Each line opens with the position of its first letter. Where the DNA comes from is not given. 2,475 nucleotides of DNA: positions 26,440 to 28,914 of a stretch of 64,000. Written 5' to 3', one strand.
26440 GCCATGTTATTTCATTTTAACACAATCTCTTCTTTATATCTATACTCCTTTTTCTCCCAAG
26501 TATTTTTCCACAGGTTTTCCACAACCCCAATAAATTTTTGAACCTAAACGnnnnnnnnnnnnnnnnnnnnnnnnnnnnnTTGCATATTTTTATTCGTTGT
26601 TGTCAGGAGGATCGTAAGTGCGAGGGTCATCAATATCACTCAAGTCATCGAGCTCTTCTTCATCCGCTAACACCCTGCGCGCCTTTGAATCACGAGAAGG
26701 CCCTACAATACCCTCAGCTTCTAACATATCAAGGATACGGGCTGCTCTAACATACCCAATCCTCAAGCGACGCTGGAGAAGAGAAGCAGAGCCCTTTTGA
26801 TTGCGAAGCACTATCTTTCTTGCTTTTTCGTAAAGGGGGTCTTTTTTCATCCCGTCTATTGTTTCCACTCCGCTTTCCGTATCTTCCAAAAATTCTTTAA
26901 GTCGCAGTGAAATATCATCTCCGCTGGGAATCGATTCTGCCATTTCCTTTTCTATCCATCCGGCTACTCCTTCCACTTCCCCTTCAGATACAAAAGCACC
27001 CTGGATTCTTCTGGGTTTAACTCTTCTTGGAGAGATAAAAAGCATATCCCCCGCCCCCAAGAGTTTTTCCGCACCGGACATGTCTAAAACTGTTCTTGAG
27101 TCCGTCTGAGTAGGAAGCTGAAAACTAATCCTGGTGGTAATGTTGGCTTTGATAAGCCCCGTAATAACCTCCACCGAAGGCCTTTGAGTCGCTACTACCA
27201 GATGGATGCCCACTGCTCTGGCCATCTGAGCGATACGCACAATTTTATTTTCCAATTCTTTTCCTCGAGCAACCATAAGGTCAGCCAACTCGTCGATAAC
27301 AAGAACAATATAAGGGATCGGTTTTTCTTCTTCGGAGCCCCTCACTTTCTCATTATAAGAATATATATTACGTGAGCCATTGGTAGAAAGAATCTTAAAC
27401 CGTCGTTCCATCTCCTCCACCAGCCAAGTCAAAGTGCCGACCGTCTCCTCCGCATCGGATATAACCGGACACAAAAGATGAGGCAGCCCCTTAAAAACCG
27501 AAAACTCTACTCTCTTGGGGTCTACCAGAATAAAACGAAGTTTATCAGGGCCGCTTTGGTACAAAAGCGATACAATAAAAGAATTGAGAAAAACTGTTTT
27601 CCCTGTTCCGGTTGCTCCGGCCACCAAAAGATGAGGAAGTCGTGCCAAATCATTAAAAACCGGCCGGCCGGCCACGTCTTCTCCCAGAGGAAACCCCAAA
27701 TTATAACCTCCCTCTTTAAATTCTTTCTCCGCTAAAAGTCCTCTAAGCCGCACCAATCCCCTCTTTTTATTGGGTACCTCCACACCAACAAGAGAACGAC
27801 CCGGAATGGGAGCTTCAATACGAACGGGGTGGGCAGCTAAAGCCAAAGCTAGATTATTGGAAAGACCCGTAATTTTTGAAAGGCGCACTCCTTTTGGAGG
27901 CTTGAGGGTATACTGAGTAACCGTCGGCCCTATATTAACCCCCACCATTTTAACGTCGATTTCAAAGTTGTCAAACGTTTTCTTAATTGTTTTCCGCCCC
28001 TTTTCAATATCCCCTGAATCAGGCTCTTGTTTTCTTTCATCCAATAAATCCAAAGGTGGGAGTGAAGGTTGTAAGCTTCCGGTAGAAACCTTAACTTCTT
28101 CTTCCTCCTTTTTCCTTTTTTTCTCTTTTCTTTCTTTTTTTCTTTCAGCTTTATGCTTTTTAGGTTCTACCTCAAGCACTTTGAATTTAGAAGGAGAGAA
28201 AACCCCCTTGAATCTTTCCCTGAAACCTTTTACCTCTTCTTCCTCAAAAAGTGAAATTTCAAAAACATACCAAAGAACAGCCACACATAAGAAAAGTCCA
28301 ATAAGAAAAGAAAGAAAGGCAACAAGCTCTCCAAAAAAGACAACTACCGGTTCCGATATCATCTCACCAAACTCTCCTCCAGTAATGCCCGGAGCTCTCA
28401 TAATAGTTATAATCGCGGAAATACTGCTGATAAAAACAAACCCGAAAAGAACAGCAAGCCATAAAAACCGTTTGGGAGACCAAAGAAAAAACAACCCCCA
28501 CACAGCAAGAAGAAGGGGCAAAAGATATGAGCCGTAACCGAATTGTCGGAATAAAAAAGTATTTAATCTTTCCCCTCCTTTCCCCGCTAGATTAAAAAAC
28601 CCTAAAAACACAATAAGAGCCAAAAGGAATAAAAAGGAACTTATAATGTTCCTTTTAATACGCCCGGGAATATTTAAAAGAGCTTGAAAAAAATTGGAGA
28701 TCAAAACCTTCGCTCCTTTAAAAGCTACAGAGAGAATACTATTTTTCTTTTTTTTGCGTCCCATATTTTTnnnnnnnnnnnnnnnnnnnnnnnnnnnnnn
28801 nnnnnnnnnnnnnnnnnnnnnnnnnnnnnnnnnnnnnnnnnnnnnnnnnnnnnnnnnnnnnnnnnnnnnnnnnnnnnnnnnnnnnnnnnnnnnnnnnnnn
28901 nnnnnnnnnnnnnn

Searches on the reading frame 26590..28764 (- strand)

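Call 14: search_protein_families(library=pfam, proteins=[window:26590-28764:-], max_evalue=0.00001)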
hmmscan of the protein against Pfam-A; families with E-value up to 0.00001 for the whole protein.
window:26590-28764:- (724 aa): 3 families
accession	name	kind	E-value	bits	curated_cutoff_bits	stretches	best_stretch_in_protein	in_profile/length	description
PF01580.24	FtsK_SpoIIIE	-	7.8e-55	186.1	24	1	340-531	2-221/221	FtsK/SpoIIIE family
PF17854.6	FtsK_alpha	-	7.6e-30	103.5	22.9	1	235-332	1-101/101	FtsK alpha domain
PF09397.16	FtsK_gamma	-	2.2e-25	88.6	30.6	1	640-700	2-62/63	Ftsk gamma domain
